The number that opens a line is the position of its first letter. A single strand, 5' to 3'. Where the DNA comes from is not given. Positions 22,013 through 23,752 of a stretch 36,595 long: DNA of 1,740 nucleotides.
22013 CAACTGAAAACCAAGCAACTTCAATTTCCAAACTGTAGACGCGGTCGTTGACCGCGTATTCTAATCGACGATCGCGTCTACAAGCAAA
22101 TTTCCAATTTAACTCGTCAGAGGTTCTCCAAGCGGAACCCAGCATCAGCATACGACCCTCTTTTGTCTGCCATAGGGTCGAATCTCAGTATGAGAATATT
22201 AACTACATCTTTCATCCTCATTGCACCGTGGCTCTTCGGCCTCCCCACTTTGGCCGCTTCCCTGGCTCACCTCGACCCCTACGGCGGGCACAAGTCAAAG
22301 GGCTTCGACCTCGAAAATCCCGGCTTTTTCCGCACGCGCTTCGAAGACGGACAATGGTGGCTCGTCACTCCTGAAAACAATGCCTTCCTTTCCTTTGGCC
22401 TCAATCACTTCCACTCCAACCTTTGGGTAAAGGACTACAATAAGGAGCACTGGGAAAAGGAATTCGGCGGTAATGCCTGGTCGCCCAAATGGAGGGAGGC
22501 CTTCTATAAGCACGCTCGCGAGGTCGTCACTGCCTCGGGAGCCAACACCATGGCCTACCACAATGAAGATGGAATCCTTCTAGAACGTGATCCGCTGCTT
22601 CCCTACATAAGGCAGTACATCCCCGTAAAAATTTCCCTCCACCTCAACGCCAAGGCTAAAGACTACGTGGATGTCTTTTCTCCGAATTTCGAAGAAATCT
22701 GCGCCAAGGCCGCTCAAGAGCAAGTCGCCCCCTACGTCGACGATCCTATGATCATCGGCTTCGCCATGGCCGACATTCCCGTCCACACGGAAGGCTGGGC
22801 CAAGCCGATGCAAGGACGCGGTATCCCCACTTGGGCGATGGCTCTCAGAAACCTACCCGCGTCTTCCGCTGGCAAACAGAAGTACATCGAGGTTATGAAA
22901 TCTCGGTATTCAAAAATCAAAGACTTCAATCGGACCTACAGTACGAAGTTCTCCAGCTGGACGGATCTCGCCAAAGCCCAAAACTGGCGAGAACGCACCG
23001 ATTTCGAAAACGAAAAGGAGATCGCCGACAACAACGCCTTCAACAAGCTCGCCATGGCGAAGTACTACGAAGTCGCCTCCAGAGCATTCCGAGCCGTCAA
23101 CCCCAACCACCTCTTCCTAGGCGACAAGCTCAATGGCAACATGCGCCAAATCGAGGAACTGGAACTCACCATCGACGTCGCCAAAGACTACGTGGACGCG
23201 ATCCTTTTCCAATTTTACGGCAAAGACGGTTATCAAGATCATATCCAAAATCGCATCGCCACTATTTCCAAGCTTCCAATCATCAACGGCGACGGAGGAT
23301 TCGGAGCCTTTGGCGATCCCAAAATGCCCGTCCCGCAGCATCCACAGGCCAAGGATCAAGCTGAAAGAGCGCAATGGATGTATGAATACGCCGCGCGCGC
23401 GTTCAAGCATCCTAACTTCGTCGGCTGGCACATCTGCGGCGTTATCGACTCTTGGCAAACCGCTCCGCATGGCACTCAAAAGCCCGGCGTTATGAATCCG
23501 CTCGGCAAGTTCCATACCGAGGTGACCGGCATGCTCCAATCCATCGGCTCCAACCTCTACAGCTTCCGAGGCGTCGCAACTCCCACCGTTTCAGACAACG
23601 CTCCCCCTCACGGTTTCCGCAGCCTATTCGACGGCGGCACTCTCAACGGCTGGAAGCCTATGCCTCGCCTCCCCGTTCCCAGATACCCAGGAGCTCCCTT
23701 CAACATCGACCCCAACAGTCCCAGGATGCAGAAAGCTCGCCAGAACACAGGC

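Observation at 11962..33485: Five paralogues of an unassigned TIM-barrel glycosidase-like family with Asp at both predicted catalytic positions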

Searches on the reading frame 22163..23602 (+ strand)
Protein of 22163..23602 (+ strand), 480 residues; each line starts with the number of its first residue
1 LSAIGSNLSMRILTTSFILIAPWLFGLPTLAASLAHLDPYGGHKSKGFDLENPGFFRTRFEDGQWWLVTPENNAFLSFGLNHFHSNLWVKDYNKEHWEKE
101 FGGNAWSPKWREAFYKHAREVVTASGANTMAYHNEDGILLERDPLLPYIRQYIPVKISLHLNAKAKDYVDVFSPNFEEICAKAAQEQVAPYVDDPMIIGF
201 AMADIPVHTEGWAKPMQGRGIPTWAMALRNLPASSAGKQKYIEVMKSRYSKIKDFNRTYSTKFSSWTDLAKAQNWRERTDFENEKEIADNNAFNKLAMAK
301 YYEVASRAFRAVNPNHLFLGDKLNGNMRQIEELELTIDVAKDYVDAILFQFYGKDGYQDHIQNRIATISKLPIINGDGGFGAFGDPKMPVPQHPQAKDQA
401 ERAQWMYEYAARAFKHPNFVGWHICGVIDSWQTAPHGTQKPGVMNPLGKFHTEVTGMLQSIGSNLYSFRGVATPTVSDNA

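Call 15: find_homologous_proteins(query=window:22163-23602:+, max_evalue=0.001)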
Query window:22163-23602:+ (480 aa): 129 proteins with E <= 0.001 among 5831 candidates; the best 120 are listed.
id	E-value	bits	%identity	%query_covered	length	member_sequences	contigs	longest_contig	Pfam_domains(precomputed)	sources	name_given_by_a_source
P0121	1.9e-220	751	70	91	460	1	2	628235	-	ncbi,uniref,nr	ncbi:hypothetical protein [Pelagicoccus mobilis]|uniref:Agarase n=1 Tax=Pelagicoccus mobilis TaxID=4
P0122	2.6e-210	717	67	93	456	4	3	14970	-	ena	-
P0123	3.5e-208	710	66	94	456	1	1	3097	-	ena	-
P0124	5.6e-207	706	65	95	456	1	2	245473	-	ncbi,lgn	ncbi:MAG: hypothetical protein AB3N63_19390 [Puniceicoccaceae bacterium]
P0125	1.0e-204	699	65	92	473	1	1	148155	-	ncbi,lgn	-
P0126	1.6e-200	685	65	90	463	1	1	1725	-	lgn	-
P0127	1.2e-199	682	61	96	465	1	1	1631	-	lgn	-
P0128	4.0e-196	670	63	91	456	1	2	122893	-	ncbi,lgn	-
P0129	9.8e-184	629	58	93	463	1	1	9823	-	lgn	-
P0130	1.6e-183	629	59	90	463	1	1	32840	-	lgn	-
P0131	1.5e-181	622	58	93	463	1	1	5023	-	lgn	-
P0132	1.9e-179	615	58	96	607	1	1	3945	-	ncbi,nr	ncbi:MAG: hypothetical protein QNK35_01115, partial [Bacteroides sp.]|nr:hypothetical protein [Bacte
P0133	3.3e-168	578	55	96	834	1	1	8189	PF18962.8,PF02018.24,PF18998.7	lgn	-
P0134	5.0e-167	574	54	96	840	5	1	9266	PF18962.8,PF02018.24,PF18998.7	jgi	-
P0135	1.3e-165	570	55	91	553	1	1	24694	-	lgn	-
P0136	5.4e-163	561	53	98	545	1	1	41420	PF18962.8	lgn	-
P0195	2.6e-93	331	38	96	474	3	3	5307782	-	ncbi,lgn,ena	-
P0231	4.1e-65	238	34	90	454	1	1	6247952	-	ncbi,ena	-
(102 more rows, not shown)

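Call 23: predict_structure(alignment_id=A3)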
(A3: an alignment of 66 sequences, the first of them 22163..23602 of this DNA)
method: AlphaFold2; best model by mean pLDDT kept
length: 480 residues; sequences in the alignment: 66
mean_pLDDT: 93.2   pTM: 0.90
mean pLDDT of the five models: 93.2, 92.8, 92.7, 92.3, 92.3
residues with pLDDT >= 90: 426; 70-90: 16; 50-70: 15; < 50: 23
segments of 3 or more residues with pLDDT < 50: 1-3, 5-19
pLDDT, mean of each block of 10 residues (from residue 1): 42 45 54 84 96 95 98 98 97 98 98 98 97 94 97 97 97 99 98 98 98 96 98 99 98 98 99 98 98 99 99 98 95 98 99 96 98 98 95 97 98 98 96 90 97 98 96 67
secondary structure, 60 per line:
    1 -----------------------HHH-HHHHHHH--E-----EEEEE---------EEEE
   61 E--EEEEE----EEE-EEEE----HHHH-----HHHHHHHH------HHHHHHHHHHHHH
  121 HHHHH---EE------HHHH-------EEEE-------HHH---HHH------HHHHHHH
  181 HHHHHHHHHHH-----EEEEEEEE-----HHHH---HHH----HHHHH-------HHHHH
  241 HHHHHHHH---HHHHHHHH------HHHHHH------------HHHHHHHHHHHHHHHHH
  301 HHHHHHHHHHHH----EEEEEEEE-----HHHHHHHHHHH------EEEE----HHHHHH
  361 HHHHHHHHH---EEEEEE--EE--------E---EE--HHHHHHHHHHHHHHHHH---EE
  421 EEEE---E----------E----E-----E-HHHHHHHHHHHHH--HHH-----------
elements in order: H28-34 E43-47 E57-61 E64-68 E73-75 E77-80 H85-88 H94-101 H108-125 H137-140 E148-151 H174-191 E197-204 H210-213 H224-228 H236-248 H252-259 H266-271 H284-312 E317-324 H330-340 E347-350 H355-369 E373-378 H399-415 E419-424 H452-464

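Call 26: fold_search(model_id=the predicted structure, library=pdb)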
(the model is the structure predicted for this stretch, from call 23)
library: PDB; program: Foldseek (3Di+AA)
matches with E <= 10: 1318; with E <= 0.001: 393
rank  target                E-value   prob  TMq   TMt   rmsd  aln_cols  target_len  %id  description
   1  5z6p_A                9.5e-27  1.00  0.70  0.50   4.9       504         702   17  The crystal structure of an agarase, AgWH50C (released 2019-01-02)
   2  6xj9_B                7.6e-26  1.00  0.70  0.51   5.1       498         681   18  Structure of PfGH50B (released 2020-09-16)
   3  6xj9_A                2.4e-25  1.00  0.68  0.48   5.6       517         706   18  Structure of PfGH50B (released 2020-09-16)
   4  4bq4_A                4.1e-25  1.00  0.69  0.46   5.2       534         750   17  Structural analysis of an exo-beta-agarase (released 2013-08-14)
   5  4bq2_C                9.7e-25  1.00  0.70  0.47   5.2       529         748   16  Structural analysis of an exo-beta-agarase (released 2013-08-14)
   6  4bq2_B                1.4e-24  1.00  0.70  0.47   5.2       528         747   16  Structural analysis of an exo-beta-agarase (released 2013-08-14)
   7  4bq5_A                1.5e-24  1.00  0.68  0.46   6.1       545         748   18  Structural analysis of an exo-beta-agarase (released 2013-08-14)
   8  4bq3_B                2.2e-24  1.00  0.70  0.47   5.0       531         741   17  Structural analysis of an exo-beta-agarase (released 2013-08-14)
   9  4bq5_B                2.2e-24  1.00  0.70  0.46   5.4       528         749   17  Structural analysis of an exo-beta-agarase (released 2013-08-14)
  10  4bq2_D                2.4e-24  1.00  0.70  0.48   5.2       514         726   16  Structural analysis of an exo-beta-agarase (released 2013-08-14)
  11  4bq2_A                3.4e-24  1.00  0.70  0.47   6.0       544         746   18  Structural analysis of an exo-beta-agarase (released 2013-08-14)
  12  4bq3_D                3.6e-24  1.00  0.70  0.47   5.0       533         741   17  Structural analysis of an exo-beta-agarase (released 2013-08-14)
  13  4bq3_C                6.9e-24  1.00  0.70  0.47   4.8       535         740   17  Structural analysis of an exo-beta-agarase (released 2013-08-14)
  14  4bq3_A                1.2e-23  1.00  0.70  0.47   5.7       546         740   18  Structural analysis of an exo-beta-agarase (released 2013-08-14)
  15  5z6p_B                5.2e-23  1.00  0.66  0.50   5.3       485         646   15  The crystal structure of an agarase, AgWH50C (released 2019-01-02)
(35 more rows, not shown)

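Call 27: search_protein_representatives(alignment_id=A2)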
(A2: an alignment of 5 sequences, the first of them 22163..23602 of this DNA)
Query: 5 sequences, 471 profile positions. Proteins with E-value up to 0.001 (for the whole library): 5291; up to 1e-10: 3632; up to 1e-30: 1218. The best 150 are listed.
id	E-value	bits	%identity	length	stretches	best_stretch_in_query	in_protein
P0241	5.0e-236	800.9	-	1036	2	35-462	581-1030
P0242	4.4e-183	626.3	-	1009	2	42-465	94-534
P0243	6.6e-148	510.3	-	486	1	24-460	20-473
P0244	3.5e-146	504.6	-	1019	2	42-460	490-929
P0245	1.4e-134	466.4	-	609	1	42-464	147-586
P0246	2.1e-128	446.0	-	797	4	34-218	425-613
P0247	1.1e-112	394.2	-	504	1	23-453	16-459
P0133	1.4e-112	393.9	-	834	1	24-464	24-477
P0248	1.7e-107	377.1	-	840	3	25-459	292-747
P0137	3.0e-103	363.1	-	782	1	30-453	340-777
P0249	1.0e-93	331.6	-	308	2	48-214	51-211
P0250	1.5e-92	327.8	-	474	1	31-454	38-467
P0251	5.3e-91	322.7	-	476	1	17-452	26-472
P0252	1.9e-90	320.8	-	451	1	36-455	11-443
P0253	6.7e-90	319.0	-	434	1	42-457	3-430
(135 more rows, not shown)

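Call 35: find_encoding_contigs(protein=P0121, flank=10000, max_places=2)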
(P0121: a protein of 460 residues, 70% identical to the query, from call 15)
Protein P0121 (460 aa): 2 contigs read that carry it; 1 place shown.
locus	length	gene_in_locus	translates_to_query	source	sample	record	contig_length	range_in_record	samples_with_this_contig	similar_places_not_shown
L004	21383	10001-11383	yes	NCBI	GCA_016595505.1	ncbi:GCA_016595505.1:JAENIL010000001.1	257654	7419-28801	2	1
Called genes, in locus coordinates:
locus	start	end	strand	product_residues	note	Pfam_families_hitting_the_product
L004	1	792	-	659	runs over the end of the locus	PF02518:HATPase_c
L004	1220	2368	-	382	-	-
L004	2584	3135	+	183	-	PF04542:Sigma70_r2, PF08281:Sigma70_r4_2 (faint), PF13936:HTH_38 (weak)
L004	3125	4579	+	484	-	PF04773:FecR (weak)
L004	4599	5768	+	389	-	-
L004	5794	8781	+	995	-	PF00331:Glyco_hydro_10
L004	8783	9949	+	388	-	-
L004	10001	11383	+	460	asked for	-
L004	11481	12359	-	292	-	PF01261:AP_endonuc_2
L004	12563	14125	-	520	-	PF00072:Response_reg, PF07728:AAA_5 (faint), PF00158:Sigma54_activat, PF14532:Sigma54_activ_2, PF00004:AAA (weak), PF25601:AAA_lid_14, PF02954:HTH_8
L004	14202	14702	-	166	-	PF13398:Peptidase_M50B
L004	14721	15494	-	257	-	PF00561:Abhydrolase_1, PF00975:Thioesterase, PF12146:Hydrolase_4, PF12697:Abhydrolase_6, PF07819:PGAP1 (weak)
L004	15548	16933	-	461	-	-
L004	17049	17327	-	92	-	PF05015:HigB-like_toxin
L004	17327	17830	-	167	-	PF01381:HTH_3 (weak)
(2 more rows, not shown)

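Call 37: find_encoding_contigs(protein=P0136, flank=10000, max_places=2)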
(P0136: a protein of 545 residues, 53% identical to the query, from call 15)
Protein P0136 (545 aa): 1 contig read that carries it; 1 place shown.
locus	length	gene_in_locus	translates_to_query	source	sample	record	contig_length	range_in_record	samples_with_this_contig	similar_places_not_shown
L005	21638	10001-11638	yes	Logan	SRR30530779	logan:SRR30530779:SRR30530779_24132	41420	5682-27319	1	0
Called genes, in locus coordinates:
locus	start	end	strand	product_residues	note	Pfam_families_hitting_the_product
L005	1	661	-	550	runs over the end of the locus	PF00732:GMC_oxred_N, PF05199:GMC_oxred_C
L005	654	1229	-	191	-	PF13618:Gluconate_2-dh3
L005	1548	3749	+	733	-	PF00933:Glyco_hydro_3, PF01915:Glyco_hydro_3_C, PF14310:Fn3-like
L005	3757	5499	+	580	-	PF00884:Sulfatase, PF01663:Phosphodiest (weak), PF16347:SGSH_C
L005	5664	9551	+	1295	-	PF07494:Reg_prop (faint), PF07495:Y_Y_Y, PF00512:HisKA (weak), PF02518:HATPase_c, PF00072:Response_reg, PF12833:HTH_18, PF00165:HTH_AraC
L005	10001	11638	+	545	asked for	PF18962:Por_Secre_tail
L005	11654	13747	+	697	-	PF02018:CBM_4_9 (faint), PF00331:Glyco_hydro_10, PF18962:Por_Secre_tail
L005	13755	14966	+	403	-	PF00331:Glyco_hydro_10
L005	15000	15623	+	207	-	PF02018:CBM_4_9 (faint)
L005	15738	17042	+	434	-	PF02018:CBM_4_9 (weak), PF18962:Por_Secre_tail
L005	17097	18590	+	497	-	PF00331:Glyco_hydro_10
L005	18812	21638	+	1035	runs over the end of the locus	PF13620:CarboxypepD_reg, PF13715:CarbopepD_reg_2, PF07715:Plug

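Call 38: find_encoding_contigs(protein=P0195, flank=10000, max_places=2)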
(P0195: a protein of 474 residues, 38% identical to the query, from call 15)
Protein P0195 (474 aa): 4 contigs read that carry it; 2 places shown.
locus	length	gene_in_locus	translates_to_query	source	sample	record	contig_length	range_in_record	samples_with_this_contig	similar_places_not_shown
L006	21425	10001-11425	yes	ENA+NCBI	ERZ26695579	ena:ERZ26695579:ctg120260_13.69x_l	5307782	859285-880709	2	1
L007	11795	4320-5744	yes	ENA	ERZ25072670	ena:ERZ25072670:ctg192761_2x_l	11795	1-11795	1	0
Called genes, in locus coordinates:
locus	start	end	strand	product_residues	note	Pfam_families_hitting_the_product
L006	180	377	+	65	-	PF01165:Ribosomal_S21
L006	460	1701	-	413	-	PF02746:MR_MLE_N, PF13378:MR_MLE_C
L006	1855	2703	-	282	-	PF17827:PrmC_N, PF05175:MTS, PF06325:PrmA (weak), PF08241:Methyltransf_11 (weak), PF08242:Methyltransf_12 (faint), PF13649:Methyltransf_25, PF13847:Methyltransf_31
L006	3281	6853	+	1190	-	PF13449:Phytase-like (faint), PF01436:NHL, PF06739:SBBP (faint), PF08450:SGL (faint), PF25021:TEN_NHL, PF01436:NHL (weak), PF25021:TEN_NHL (weak), PF08238:Sel1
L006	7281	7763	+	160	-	PF04191:PEMT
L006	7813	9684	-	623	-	PF02421:FeoB_N, PF01926:MMR_HSR1, PF07670:Gate, PF07664:FeoB_C, PF07670:Gate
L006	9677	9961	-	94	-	PF04023:FeoA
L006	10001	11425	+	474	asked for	-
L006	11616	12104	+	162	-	PF00210:Ferritin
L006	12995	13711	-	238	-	PF00535:Glycos_transf_2, PF10111:Glyco_tranf_2_2 (faint)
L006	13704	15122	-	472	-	PF01134:GIDA (weak), PF01266:DAO (faint), PF07992:Pyr_redox_2, PF12831:FAD_oxidored (faint), PF13450:NAD_binding_8 (faint), PF13738:Pyr_redox_3 (faint), PF00070:Pyr_redox, PF02852:Pyr_redox_dim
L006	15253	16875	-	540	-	PF09335:VTT_dom, PF04784:DUF547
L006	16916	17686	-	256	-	PF00106:adh_short, PF08659:KR, PF13561:adh_short_C2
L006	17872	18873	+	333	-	PF19799:DUF6282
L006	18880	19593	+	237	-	PF02578:Cu-oxidase_4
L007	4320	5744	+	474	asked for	-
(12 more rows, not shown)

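Call 39: find_encoding_contigs(protein=P0231, flank=10000, max_places=2)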
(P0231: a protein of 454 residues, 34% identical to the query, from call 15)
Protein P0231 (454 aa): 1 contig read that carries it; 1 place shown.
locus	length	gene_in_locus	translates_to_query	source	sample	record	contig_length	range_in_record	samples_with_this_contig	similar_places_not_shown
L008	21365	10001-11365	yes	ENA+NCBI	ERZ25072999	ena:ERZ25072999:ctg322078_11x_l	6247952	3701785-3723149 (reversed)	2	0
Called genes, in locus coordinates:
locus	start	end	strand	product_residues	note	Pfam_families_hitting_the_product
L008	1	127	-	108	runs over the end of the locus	PF01243:PNPOx_N (weak), PF04075:F420H2_quin_red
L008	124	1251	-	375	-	PF02771:Acyl-CoA_dh_N, PF02770:Acyl-CoA_dh_M, PF00441:Acyl-CoA_dh_1, PF08028:Acyl-CoA_dh_2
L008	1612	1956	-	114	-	-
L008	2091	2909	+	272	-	PF01261:AP_endonuc_2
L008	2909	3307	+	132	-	PF02661:Fic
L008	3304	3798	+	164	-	PF02661:Fic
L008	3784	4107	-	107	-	-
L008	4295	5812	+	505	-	PF07995:GSDH, PF23500:DUF7133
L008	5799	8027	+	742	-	-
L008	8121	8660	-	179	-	PF01923:Cob_adeno_trans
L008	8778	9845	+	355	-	PF00154:RecA_N, PF06745:ATPase, PF08423:Rad51, PF27531:MT3502_N, PF21096:RecA_C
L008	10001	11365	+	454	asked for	-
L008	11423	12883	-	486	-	-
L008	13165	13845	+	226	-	PF00072:Response_reg, PF00486:Trans_reg_C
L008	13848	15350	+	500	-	PF00672:HAMP, PF00512:HisKA, PF02518:HATPase_c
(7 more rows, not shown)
